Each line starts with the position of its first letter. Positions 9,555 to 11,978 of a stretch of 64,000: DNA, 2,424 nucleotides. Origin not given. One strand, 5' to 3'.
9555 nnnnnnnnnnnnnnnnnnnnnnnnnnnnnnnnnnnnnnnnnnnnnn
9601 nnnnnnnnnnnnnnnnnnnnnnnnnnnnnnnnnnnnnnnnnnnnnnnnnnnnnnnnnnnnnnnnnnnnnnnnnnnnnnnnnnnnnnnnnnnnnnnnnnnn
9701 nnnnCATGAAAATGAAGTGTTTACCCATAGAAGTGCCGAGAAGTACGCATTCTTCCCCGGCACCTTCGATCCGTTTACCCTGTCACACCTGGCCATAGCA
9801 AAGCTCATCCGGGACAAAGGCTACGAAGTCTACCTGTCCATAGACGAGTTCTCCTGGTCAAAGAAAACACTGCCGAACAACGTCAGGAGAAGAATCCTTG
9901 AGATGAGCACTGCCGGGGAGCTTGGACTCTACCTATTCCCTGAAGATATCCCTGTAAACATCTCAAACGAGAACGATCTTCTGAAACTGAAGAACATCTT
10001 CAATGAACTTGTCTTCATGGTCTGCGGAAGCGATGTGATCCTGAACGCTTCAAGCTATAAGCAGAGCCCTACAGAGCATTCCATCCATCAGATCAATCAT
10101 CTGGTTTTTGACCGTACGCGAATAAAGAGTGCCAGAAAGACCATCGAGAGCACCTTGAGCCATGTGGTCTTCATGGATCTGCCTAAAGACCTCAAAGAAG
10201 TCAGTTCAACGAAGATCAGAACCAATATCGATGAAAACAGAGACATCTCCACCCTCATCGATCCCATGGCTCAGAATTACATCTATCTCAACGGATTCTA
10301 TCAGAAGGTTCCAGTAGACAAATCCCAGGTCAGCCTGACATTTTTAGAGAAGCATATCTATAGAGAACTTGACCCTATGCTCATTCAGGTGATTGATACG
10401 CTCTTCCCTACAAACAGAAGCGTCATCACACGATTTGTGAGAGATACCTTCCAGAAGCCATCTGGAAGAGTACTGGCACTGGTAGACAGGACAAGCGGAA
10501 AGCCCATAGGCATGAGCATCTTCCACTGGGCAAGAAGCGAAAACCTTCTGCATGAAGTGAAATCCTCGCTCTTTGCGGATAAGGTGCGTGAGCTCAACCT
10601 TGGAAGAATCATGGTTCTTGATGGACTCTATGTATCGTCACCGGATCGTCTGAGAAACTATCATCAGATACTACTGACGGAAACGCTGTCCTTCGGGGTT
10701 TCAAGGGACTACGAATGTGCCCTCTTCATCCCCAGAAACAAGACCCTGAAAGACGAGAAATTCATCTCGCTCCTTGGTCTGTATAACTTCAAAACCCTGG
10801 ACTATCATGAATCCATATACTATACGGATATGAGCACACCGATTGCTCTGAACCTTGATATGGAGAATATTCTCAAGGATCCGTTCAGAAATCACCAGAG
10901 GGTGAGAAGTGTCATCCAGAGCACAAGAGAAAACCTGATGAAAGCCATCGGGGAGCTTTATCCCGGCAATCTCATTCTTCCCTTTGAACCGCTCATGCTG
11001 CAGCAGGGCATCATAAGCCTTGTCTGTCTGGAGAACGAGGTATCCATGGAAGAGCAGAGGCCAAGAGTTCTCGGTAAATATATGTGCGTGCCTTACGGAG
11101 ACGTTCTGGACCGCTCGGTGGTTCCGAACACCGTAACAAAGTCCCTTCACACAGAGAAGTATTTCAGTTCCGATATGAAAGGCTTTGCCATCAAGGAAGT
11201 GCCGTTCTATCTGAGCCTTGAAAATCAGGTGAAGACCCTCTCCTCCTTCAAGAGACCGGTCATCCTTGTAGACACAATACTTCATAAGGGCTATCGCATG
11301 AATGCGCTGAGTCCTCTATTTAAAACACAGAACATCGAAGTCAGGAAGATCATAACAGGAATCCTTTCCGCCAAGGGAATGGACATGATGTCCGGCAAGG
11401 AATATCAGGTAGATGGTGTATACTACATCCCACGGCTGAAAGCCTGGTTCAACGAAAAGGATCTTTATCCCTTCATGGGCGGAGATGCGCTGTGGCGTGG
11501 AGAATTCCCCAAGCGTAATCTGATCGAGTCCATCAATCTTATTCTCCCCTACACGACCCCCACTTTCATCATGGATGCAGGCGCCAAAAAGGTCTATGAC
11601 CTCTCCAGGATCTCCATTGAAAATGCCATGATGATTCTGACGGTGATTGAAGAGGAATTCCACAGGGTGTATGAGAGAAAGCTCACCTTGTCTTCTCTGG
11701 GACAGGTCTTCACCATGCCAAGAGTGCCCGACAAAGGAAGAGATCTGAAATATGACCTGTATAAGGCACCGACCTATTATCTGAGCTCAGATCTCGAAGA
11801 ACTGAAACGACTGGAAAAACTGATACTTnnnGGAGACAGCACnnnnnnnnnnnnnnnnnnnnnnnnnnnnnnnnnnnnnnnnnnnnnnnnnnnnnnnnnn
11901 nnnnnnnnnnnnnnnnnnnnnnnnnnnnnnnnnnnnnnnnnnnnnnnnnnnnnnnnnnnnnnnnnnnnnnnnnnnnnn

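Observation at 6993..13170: Self-contained two-gene system: giant nucleotide-handling protein plus orphan LDH-fold partner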

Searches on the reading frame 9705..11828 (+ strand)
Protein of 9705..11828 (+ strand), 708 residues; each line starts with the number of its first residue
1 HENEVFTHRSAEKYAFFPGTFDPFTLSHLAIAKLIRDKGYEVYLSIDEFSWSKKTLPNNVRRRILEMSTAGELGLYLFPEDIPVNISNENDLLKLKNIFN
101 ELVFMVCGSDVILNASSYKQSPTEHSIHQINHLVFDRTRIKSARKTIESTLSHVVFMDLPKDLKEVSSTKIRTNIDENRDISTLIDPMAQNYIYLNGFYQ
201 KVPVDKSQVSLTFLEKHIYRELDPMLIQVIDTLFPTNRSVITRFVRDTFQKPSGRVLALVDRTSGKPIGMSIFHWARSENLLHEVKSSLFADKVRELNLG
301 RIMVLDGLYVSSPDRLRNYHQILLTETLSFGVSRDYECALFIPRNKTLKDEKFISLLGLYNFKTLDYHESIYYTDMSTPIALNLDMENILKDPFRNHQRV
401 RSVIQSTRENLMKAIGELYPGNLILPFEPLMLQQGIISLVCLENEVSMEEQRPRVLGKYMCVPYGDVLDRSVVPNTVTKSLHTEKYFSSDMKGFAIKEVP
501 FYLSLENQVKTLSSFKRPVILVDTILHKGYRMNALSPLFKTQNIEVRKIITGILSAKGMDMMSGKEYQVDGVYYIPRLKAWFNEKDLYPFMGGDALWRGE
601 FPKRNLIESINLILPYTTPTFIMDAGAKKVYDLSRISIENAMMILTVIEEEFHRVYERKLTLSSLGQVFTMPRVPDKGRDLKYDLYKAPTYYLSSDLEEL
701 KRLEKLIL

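Call 38: predict_structure(alignment_id=A2)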
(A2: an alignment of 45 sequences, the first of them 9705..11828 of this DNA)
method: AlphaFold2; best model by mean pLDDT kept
length: 708 residues; sequences in the alignment: 45
mean_pLDDT: 80.3   pTM: 0.82
mean pLDDT of the five models: 80.3, 80.1, 79.2, 74.2, 72.6
residues with pLDDT >= 90: 266; 70-90: 291; 50-70: 91; < 50: 60
segments of 3 or more residues with pLDDT < 50: 1-8, 49-57, 201-210, 593-618, 674-680
pLDDT, mean of each block of 10 residues (from residue 1): 41 79 71 87 70 47 56 75 87 91 88 84 91 82 87 86 70 69 72 61 39 84 95 94 95 94 90 89 84 83 94 86 97 95 86 93 81 93 85 86 93 92 92 90 88 83 73 77 69 68 81 91 89 93 95 94 94 94 81 42 32 42 76 89 94 89 76 47 74 84 75
secondary structure, 60 per line:
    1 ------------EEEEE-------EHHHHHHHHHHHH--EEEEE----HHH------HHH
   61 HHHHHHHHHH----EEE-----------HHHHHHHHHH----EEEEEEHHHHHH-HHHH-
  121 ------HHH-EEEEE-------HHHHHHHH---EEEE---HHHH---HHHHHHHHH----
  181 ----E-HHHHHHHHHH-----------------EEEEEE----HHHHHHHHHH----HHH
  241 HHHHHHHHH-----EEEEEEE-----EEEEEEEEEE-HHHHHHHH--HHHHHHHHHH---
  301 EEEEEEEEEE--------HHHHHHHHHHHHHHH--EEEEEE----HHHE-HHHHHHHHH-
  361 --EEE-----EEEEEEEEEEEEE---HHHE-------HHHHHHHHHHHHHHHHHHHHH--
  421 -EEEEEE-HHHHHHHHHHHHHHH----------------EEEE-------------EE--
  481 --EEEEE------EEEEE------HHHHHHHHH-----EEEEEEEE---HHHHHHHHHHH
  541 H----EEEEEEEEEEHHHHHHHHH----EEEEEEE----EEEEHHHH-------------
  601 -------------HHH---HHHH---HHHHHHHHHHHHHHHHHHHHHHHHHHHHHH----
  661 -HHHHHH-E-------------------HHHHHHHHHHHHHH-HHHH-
elements in order (helices of 4 or more, strands of 3 or more residues): E13-17 H26-37 E40-44 H58-70 E75-77 H89-98 E103-108 H109-114 H116-119 E131-135 H143-150 E154-157 H161-164 H168-176 H187-196 E214-219 H224-233 H238-249 E255-261 E267-276 H278-285 H288-297 E301-310 H319-333 E336-341 H351-359 E363-365 E371-383 H398-418 E422-427 H429-443 E460-463 E483-487 E494-498 H505-513 E519-526 H530-541 E546-555 H556-564 E569-575 E580-583 H584-587 H620-623 H627-656 H662-667 H689-702 H704-707

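Call 41: fold_search(model_id=the predicted structure, library=pdb)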
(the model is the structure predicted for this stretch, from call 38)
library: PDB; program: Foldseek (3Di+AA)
matches with E <= 10: 1590; with E <= 0.001: 84
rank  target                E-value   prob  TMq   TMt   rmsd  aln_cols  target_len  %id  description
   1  6w1i_B                2.9e-05  1.00  0.15  0.48   5.3       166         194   14  Re-interpretation of ppGpp (G4P) electron density in the deposited crystal structure of Xanthine phosphoribosyltransfe (released 2020-07-29)
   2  7byy_A                4.5e-05  1.00  0.17  0.55   6.7       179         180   13  Crystal structure of bacterial toxin (released 2020-06-03)
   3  8aih                  4.7e-05  1.00  0.21  0.68   4.1       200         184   20  Crystal Structure of Enterococcus faecium Nicotinate Nucleotide Adenylyltransferase at 1.9 Angstroms Resolution (released 2023-08-16)
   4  1y0b_B                5.6e-05  1.00  0.15  0.50   4.5       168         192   14  Crystal Structure of Xanthine Phosphoribosyltransferase from Bacillus subtilis. (released 2005-02-22)
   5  1y0b_D                5.6e-05  1.00  0.15  0.48   5.3       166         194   14  Crystal Structure of Xanthine Phosphoribosyltransferase from Bacillus subtilis. (released 2005-02-22)
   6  8j07_d0               6.2e-05  0.99  0.16  0.11  24.8       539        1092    8  96nm repeat of human respiratory doublet microtubule and associated axonemal complexes (released 2023-07-26)
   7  6v3t_A                7.4e-05  1.00  0.18  0.50   6.0       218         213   13  X-Ray Crystal Structure of Tribolium castaneum Arylalkylamine N-acyltransferase in Complex with Acetyl-CoA (released 2020-02-05)
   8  6w1i_A                7.8e-05  1.00  0.15  0.47   5.5       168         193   14  Re-interpretation of ppGpp (G4P) electron density in the deposited crystal structure of Xanthine phosphoribosyltransfe (released 2020-07-29)
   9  1y0b_A                9.7e-05  1.00  0.15  0.48   5.4       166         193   14  Crystal Structure of Xanthine Phosphoribosyltransferase from Bacillus subtilis. (released 2005-02-22)
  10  2fxv_A                9.7e-05  1.00  0.15  0.48   5.5       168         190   14  Bacillus subtilis Xanthine Phosphoribosyltransferase in Complex with Guanosine 5'-monophosphate (GMP) (released 2006-06-20)
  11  1y0b_C                1.1e-04  1.00  0.15  0.49   5.2       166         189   14  Crystal Structure of Xanthine Phosphoribosyltransferase from Bacillus subtilis. (released 2005-02-22)
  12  5trm_G                1.5e-04  1.00  0.16  0.58   4.7       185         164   14  Crystal structure of human GCN5 histone acetyltransferase domain (released 2017-12-06)
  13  5k9n_A                1.5e-04  1.00  0.16  0.45   7.5       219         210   11  Structural and Mechanistic Analysis of Drosophila melanogaster Polyamine N acetyltransferase, an enzyme that Catalyzes (released 2017-06-07)
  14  6w1i_C                1.8e-04  1.00  0.15  0.48   5.3       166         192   14  Re-interpretation of ppGpp (G4P) electron density in the deposited crystal structure of Xanthine phosphoribosyltransfe (released 2020-07-29)
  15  5yag_B                1.8e-04  1.00  0.15  0.44   8.5       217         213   13  Crystal structure of mosquito arylalkylamine N-Acetyltransferase like 5b/spermine N-Acetyltransferase (released 2018-02-28)
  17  8h66_F                2.1e-04  1.00  0.16  0.62   4.7       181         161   13  Crystal structure of human GCN5 histone acetyltransferase domain bound with propionyl-CoA (released 2023-05-03)
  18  5trm_T                2.2e-04  1.00  0.16  0.61   4.9       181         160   13  Crystal structure of human GCN5 histone acetyltransferase domain (released 2017-12-06)
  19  5trm_J                2.2e-04  1.00  0.16  0.60   4.7       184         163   14  Crystal structure of human GCN5 histone acetyltransferase domain (released 2017-12-06)
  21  5deo_A                2.4e-04  1.00  0.21  0.66   4.6       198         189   19  Mycobacterium abscessus NadD in complex with nicotinic acid adenine dinucleotide (released 2016-08-24)
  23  1o57_B                2.4e-04  0.99  0.12  0.27  15.9       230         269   11  CRYSTAL STRUCTURE OF THE PURINE OPERON REPRESSOR OF BACILLUS SUBTILIS (released 2003-08-26)
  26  1i5e_A                3.1e-04  1.00  0.15  0.41   8.5       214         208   15  CRYSTAL STRUCTURE OF BACILLUS CALDOLYTICUS URACIL PHOSPHORIBOSYLTRANSFERASE WITH BOUND UMP (released 2002-06-05)
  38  3mmx_D                4.4e-04  1.00  0.21  0.67   4.3       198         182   20  Bacillus anthracis NadD (baNadD) in complex with compound 1_02_3 (released 2010-07-28)
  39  1cm0_B                4.4e-04  1.00  0.16  0.62   4.7       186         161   14  CRYSTAL STRUCTURE OF THE PCAF/COENZYME-A COMPLEX (released 1999-07-06)
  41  1o57_A                4.4e-04  0.96  0.12  0.26  16.3       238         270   10  CRYSTAL STRUCTURE OF THE PURINE OPERON REPRESSOR OF BACILLUS SUBTILIS (released 2003-08-26)
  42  5trm_F                4.6e-04  1.00  0.16  0.61   4.7       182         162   14  Crystal structure of human GCN5 histone acetyltransferase domain (released 2017-12-06)
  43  5trm_M                4.6e-04  1.00  0.16  0.58   5.0       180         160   13  Crystal structure of human GCN5 histone acetyltransferase domain (released 2017-12-06)
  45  5trm_A                4.9e-04  1.00  0.15  0.56   4.8       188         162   15  Crystal structure of human GCN5 histone acetyltransferase domain (released 2017-12-06)
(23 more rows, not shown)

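Call 71: search_solved_structures(query=A2, max_evalue=0.001, show_alignments=3)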
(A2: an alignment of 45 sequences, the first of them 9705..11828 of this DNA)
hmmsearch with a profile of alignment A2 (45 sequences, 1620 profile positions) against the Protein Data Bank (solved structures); distinct sequences matched with E-value up to 0.001: 3.
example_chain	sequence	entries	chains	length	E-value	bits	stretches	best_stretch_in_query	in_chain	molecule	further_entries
2h29_A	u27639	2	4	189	0.00019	22.3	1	999-1109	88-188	Probable nicotinate-nucleotide adenylyltransferase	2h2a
3h05_A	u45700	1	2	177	0.00046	21.1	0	1056-1111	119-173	uncharacterized protein VPA0413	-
8aih_A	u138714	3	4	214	0.00079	20.3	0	916-1109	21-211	Probable nicotinate-nucleotide adenylyltransferase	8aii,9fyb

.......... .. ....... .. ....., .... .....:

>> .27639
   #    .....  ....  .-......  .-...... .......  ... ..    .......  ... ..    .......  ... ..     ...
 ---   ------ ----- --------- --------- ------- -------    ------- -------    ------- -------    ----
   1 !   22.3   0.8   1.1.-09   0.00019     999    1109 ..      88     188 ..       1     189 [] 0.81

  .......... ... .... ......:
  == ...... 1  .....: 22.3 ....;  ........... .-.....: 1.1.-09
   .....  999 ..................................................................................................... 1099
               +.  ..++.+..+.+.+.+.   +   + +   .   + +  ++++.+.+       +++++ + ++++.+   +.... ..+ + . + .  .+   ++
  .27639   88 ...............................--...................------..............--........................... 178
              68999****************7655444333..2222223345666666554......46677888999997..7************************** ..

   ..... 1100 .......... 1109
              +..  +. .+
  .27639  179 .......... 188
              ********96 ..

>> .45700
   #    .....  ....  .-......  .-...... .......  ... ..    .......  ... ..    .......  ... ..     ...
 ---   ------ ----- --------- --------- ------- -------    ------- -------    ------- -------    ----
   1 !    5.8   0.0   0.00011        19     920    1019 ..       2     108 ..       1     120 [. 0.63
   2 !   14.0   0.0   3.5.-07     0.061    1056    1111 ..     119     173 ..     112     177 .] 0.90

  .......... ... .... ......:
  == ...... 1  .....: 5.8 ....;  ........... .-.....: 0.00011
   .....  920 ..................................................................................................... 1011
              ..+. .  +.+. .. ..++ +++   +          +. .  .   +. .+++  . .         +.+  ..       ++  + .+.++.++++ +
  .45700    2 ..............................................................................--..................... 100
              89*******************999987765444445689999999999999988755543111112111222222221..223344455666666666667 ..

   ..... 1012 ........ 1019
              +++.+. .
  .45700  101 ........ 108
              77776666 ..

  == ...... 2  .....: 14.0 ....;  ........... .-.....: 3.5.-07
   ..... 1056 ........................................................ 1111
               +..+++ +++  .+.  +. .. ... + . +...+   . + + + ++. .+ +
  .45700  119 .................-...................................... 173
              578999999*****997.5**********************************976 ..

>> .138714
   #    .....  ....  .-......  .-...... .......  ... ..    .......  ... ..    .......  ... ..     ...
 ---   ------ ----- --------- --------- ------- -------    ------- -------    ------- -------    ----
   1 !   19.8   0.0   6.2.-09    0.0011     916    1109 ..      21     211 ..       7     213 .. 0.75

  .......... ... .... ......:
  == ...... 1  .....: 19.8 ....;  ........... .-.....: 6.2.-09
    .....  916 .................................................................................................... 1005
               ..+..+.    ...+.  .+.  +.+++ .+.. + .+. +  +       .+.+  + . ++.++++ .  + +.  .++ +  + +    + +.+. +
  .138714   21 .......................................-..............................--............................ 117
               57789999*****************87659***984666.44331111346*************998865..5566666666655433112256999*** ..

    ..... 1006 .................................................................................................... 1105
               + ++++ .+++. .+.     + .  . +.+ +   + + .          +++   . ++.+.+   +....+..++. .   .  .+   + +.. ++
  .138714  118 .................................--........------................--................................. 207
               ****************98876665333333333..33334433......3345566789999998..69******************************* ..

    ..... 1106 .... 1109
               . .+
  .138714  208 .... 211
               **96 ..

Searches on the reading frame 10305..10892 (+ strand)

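Call 23: search_protein_families(library=pfam, proteins=[window:10305-10892:+], max_evalue=10)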
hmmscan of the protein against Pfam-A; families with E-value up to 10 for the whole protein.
window:10305-10892:+ (196 aa): 1 family
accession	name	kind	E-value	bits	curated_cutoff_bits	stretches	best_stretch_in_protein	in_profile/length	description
PF00981.22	Rota_NS53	-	0.13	11.6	22.4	1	14-51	86-123/488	Rotavirus RNA-binding Protein 53 (NS53)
